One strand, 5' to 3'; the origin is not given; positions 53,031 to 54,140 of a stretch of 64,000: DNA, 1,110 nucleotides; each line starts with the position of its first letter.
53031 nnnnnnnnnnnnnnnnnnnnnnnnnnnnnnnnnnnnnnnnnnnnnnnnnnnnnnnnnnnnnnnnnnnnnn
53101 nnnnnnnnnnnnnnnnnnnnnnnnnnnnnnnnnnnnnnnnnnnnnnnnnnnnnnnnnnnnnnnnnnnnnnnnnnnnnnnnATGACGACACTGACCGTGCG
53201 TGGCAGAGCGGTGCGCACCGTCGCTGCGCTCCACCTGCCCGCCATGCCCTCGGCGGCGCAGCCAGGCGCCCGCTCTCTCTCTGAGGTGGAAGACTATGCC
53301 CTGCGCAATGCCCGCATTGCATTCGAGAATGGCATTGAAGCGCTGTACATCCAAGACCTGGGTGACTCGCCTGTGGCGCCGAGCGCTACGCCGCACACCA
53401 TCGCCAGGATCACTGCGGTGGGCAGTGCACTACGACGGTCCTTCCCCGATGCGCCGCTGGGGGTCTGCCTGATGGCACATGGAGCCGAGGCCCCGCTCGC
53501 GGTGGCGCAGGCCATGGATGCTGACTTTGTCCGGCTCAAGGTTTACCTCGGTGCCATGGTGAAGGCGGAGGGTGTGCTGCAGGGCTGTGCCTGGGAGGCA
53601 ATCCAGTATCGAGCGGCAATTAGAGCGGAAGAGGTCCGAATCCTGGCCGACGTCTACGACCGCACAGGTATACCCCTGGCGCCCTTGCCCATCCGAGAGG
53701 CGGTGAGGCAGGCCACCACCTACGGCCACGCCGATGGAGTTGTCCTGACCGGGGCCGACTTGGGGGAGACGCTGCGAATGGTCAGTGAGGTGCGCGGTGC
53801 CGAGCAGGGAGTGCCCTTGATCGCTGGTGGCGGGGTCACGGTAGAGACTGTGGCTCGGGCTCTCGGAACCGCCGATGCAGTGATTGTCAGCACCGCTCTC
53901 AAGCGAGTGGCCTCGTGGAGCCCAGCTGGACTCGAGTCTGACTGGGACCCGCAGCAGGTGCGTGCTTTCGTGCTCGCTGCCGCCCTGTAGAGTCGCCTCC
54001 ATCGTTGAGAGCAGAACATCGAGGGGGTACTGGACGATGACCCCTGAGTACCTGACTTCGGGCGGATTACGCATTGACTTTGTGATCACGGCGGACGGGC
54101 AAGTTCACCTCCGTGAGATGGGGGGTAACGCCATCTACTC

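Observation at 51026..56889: psuG-SIS-BtpA-PfkB-CoA-transferase A/B: candidate undescribed catabolic pathway for a modified nucleoside or C-/N-glycoside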

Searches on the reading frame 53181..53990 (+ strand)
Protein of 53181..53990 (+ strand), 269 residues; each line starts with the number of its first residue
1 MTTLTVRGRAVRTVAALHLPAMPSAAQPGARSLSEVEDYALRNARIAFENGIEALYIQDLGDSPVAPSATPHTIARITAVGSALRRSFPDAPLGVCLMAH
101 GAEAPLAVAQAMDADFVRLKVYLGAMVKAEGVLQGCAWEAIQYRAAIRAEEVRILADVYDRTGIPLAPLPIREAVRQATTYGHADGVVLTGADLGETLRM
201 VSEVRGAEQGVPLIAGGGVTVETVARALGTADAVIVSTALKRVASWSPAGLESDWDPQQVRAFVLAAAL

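Call 3: search_protein_families(library=pfam, proteins=[window:53181-53990:+])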
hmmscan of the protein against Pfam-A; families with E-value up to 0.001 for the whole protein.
window:53181-53990:+ (269 aa): 1 family
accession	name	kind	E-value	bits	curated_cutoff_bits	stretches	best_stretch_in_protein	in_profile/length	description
PF03437.21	BtpA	-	2.9e-37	129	30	1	14-245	6-235/254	BtpA family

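Call 4: search_protein_families(library=ncbifam, proteins=[window:53181-53990:+])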
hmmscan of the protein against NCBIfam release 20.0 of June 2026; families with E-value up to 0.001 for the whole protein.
window:53181-53990:+ (269 aa): 2 families
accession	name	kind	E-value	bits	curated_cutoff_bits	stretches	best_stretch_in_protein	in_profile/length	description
TIGR00259.1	thylakoid_BtpA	subfamily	9.5e-38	130.2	153.4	1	14-245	5-235/257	BtpA/SgcQ family protein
NF045918.1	PhsystIBiosynBtpA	equivalog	3.9e-34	118.2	400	1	14-266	12-259/261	photosystem I biogenesis protein BtpA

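Call 9: find_homologous_proteins(query=window:53181-53990:+)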
Query window:53181-53990:+ (269 aa): 772 proteins with E <= 0.001 among 6215 candidates; the best 120 are listed.
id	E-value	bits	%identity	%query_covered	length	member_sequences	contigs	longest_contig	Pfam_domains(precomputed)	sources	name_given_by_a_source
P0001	2.8e-165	566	100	100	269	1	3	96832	PF03437.22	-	-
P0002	4.9e-114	398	70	99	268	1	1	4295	PF03437.22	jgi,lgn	jgi:hypothetical protein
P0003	2.5e-113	396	69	99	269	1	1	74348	PF03437.22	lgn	-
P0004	2.1e-112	393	68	99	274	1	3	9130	PF03437.22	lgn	-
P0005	6.9e-111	388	67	96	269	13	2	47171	PF03437.22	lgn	-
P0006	4.0e-110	385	68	99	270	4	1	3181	PF03437.22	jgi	jgi:membrane complex biogenesis BtpA family protein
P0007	5.8e-110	385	67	98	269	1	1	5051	PF03437.22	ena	-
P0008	2.3e-109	383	68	99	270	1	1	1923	PF03437.22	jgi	jgi:membrane complex biogenesis BtpA family protein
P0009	2.5e-108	379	68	99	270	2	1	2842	PF03437.22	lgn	-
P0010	5.3e-108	378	68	99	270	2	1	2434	PF03437.22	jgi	jgi:membrane complex biogenesis BtpA family protein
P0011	5.8e-108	378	66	99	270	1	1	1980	PF03437.22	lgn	-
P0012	1.1e-107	377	66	99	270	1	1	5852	PF03437.22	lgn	-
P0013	1.1e-107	377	66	96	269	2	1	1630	PF03437.22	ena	-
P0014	1.2e-107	377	68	99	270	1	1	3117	PF03437.22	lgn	-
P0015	6.0e-107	375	68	98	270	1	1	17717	PF03437.22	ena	-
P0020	4.1e-106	372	67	99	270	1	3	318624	PF03437.22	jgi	jgi:membrane complex biogenesis BtpA family protein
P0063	1.2e-90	321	59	95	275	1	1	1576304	PF03437.22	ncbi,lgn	-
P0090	1.6e-88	314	58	95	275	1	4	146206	PF03437.22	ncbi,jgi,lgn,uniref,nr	ncbi:BtpA/SgcQ family protein [Thermanaerothrix sp.]|jgi:membrane complex biogenesis BtpA family pro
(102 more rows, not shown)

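Call 11: find_encoding_contigs(protein=P0020, flank=10000, max_places=2)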
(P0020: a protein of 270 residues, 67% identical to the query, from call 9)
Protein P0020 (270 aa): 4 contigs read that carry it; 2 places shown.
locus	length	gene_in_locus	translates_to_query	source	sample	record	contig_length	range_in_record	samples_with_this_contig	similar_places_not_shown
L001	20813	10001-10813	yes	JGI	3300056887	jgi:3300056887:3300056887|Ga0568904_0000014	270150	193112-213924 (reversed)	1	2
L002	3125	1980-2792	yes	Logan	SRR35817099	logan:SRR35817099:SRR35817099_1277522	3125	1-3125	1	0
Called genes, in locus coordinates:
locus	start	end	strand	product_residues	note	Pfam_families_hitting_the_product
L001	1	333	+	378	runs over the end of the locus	PF01820:Dala_Dala_lig_N, PF02222:ATP-grasp, PF02786:CPSase_L_D2 (weak), PF07478:Dala_Dala_lig_C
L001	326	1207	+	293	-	PF08478:POTRA_1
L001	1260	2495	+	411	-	PF14450:FtsA (weak), PF02491:SHS2_FTSA, PF06723:MreB_Mbl, PF06277:EutA (weak), PF14450:FtsA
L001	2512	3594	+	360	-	PF00091:Tubulin, PF12327:FtsZ_C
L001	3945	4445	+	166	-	PF22811:Zn_ribbon_NrdR, PF03477:ATP-cone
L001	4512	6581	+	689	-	PF03477:ATP-cone, PF13597:NRDD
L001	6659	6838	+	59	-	PF13597:NRDD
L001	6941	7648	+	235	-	PF13353:Fer4_12 (faint), PF04055:Radical_SAM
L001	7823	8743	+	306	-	PF04227:Indigoidine_A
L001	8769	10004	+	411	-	PF01380:SIS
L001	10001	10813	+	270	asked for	PF03437:BtpA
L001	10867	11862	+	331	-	PF00294:PfkB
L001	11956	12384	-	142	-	PF13442:Cytochrome_CBB3 (weak)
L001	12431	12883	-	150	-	PF13442:Cytochrome_CBB3 (faint)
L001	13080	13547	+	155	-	PF00210:Ferritin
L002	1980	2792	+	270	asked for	PF03437:BtpA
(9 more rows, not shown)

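Call 12: find_encoding_contigs(protein=P0063, flank=10000, max_places=2)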
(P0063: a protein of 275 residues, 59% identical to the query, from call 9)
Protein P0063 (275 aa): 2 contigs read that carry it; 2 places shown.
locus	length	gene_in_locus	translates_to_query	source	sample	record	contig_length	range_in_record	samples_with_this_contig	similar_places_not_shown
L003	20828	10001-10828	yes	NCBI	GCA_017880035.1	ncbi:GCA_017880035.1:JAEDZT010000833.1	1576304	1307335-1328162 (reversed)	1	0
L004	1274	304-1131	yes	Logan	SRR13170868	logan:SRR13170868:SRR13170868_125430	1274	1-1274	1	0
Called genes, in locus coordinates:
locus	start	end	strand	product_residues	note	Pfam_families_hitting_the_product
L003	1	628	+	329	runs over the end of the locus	PF03747:ADP_ribosyl_GH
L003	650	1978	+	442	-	PF01979:Amidohydro_1, PF07969:Amidohydro_3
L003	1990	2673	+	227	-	PF00697:PRAI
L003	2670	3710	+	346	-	PF00294:PfkB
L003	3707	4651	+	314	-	PF00294:PfkB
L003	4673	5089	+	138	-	PF01894:YjbQ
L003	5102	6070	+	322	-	PF01156:IU_nuc_hydro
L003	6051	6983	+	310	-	PF01156:IU_nuc_hydro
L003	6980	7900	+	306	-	PF00294:PfkB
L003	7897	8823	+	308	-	PF00294:PfkB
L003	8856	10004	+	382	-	PF01380:SIS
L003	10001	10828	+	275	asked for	PF03437:BtpA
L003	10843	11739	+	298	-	PF00294:PfkB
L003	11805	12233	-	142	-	PF02566:OsmC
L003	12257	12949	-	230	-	PF00085:Thioredoxin (faint), PF00462:Glutaredoxin (faint), PF23357:DUF7088 (faint), PF13098:Thioredoxin_2 (faint), PF13192:Thioredoxin_3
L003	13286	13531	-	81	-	PF13490:zf-HC2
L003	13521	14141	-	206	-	PF07638:Sigma70_ECF (weak), PF04542:Sigma70_r2, PF08281:Sigma70_r4_2, PF04545:Sigma70_r4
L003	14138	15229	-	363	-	PF02543:Carbam_trans_N (faint), PF00814:TsaD, PF22521:HypF_C_2 (weak)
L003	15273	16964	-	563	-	PF14522:Cytochrome_C7 (faint), PF22113:Mtrc-MtrF_II-IV_dom (faint)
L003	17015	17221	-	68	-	PF02410:RsfS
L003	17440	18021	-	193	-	PF02834:LigT_PEase, PF13563:2_5_RNA_ligase2, PF02834:LigT_PEase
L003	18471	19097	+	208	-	PF16697:Yop-YscD_cpl, PF00498:FHA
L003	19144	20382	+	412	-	PF01594:AI-2E_transport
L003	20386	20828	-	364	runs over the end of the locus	PF08331:QueG_DUF1730, PF13484:Fer4_16, PF13646:HEAT_2, PF03130:HEAT_PBS (faint)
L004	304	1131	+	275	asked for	PF03437:BtpA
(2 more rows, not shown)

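Call 13: find_encoding_contigs(protein=P0090, flank=10000, max_places=2)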
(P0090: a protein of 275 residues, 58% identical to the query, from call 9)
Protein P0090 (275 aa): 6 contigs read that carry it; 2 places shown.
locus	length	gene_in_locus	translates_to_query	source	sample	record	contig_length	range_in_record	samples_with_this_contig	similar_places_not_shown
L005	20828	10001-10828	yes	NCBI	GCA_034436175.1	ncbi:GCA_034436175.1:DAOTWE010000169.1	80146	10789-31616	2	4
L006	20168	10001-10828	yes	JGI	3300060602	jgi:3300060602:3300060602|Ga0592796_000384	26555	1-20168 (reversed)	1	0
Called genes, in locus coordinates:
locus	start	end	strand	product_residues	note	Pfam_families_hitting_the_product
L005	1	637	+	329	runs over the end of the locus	PF03747:ADP_ribosyl_GH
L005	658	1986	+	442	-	PF01979:Amidohydro_1, PF07969:Amidohydro_3 (weak)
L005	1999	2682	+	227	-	PF00697:PRAI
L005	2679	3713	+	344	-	PF00294:PfkB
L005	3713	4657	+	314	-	PF00294:PfkB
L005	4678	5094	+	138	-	PF01894:YjbQ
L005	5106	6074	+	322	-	PF01156:IU_nuc_hydro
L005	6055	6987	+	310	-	PF01156:IU_nuc_hydro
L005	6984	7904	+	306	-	PF00294:PfkB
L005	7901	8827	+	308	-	PF00294:PfkB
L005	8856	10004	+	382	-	PF01380:SIS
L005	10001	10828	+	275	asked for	PF03437:BtpA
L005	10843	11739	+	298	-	PF00294:PfkB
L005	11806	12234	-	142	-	PF02566:OsmC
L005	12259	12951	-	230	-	PF00085:Thioredoxin (faint), PF00462:Glutaredoxin (faint), PF23357:DUF7088 (faint), PF13098:Thioredoxin_2 (faint), PF13192:Thioredoxin_3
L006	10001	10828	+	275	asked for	PF03437:BtpA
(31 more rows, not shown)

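Call 16: find_related_loci(query=A1, collection=genome_contigs, flank=10000)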
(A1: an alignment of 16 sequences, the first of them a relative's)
Query A1 (269 aa) in genome_contigs; peptide patterns used: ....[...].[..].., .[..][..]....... (x = any residue, [..] = any of these).
129 stretches matched a pattern; 89 encode a relative of the query (tblastn E <= 1e-3); the best 80 are kept; 80 distinct loci.
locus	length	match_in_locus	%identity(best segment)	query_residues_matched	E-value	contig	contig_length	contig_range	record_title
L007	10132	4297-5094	58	2-267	3e-98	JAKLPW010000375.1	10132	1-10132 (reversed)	MAG: Anaerolineae bacterium isolate bin N2.130 k141_397204, whole genome shotgun sequence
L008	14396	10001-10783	58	9-269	7e-98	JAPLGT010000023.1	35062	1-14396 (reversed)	MAG: Chloroflexota bacterium isolate LacPavin_0818_WC45_MAG_50_14 LacPavin_0818_WC45_scaffold_983459, whole genome shotg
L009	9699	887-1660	59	12-269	5e-96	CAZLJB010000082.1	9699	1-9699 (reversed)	MAG TPA_asm: uncultured Anaerolinea sp. isolate binchicken_co2_73 genome assembly, contig: NODE_5837_length_9699_cov_7.2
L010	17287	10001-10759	58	14-266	3e-95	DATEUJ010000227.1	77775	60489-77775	MAG TPA_asm: Anaerolineae bacterium isolate SMAG_U8338 k141_966313, whole genome shotgun sequence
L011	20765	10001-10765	58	12-266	3e-95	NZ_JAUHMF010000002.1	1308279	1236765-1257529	Thermanaerothrix solaris strain 4228-RoL NODE_2, whole genome shotgun sequence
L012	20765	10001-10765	58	12-266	8e-95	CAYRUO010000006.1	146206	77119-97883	MAG TPA_asm: uncultured Thermanaerothrix sp. isolate binchicken_co40_18 genome assembly, contig: NODE_129_length_146206_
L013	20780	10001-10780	57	5-264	6e-94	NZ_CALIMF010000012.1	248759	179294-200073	MAG: uncultured Thermanaerothrix sp. isolate S1_Bin_MAXBIN__187_1_1 c_000003099185, whole genome shotgun sequence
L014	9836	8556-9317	57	13-266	3e-93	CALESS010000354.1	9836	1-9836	MAG TPA_asm: uncultured Anaerolineaceae bacterium isolate SRR5576002_bin.104_CONCOCT_v1.1_MAG genome assembly, contig: E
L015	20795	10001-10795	55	1-264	4e-92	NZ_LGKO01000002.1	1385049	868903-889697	Thermanaerothrix daxensis strain GNS-1 contig_1, whole genome shotgun sequence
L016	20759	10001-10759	56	14-266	4e-91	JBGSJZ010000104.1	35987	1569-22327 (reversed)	MAG: Anaerolineaceae bacterium isolate JTS-AC169 k141_1395375, whole genome shotgun sequence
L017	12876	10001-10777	58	9-267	5e-91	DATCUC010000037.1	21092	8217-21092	MAG TPA_asm: Anaerolineaceae bacterium isolate SMAG_U7347 k141_94986, whole genome shotgun sequence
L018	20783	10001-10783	57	9-269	3e-90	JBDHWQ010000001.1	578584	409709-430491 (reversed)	MAG: Longilinea sp. isolate AS-MESO-3CA.245 NODE_14_length_578584_cov_7.738876, whole genome shotgun sequence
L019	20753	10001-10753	53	14-264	4e-90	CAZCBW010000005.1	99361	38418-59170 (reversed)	MAG TPA_asm: uncultured Brevefilum sp. isolate ERP113451_co2_176 genome assembly, contig: NODE_49_length_99361_cov_78.30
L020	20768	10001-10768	59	9-264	3e-89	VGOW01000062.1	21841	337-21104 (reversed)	MAG: Chloroflexi bacterium isolate M_DeepCast_65m_m1_226 M_DeepCast_65m_m1_226_Ga0194120_10004389, whole genome shotgun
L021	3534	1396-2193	50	1-266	1e-87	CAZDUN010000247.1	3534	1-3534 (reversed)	MAG TPA_asm: uncultured Pelolinea sp. isolate binchicken_co44_220 genome assembly, contig: NODE_25411_length_3534_cov_4.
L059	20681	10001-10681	43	14-241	2e-51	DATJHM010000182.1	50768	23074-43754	MAG TPA_asm: Ktedonobacteraceae bacterium isolate SMAG_U15512 k141_2858918, whole genome shotgun sequence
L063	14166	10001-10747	39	1-264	8e-50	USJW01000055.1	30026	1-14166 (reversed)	uncultured Clostridium sp. isolate UMGS1784 genome assembly, contig: NODE_520_length_30026_cov_9.738923, whole genome sh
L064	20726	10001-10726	39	14-264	1e-49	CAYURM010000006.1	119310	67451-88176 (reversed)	MAG TPA_asm: uncultured Anaerolineaceae bacterium isolate SRP241326_co4_46 genome assembly, contig: NODE_244_length_1193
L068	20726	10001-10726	36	8-264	3e-43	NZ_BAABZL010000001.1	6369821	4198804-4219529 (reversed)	Enterocloster aldenensis strain k25-0101-E9 sequence1, whole genome shotgun sequence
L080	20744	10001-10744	39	14-267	1e-39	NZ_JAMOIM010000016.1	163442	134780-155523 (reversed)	Lichenifustis flavocetrariae strain BP6-180914 NODE_16_length_163442_cov_42.452796, whole genome shotgun sequence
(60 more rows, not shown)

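Call 22: search_solved_structures(query=window:53181-53990:+, max_evalue=1)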
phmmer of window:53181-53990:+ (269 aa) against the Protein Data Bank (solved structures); distinct sequences matched with E-value up to 1: 0.
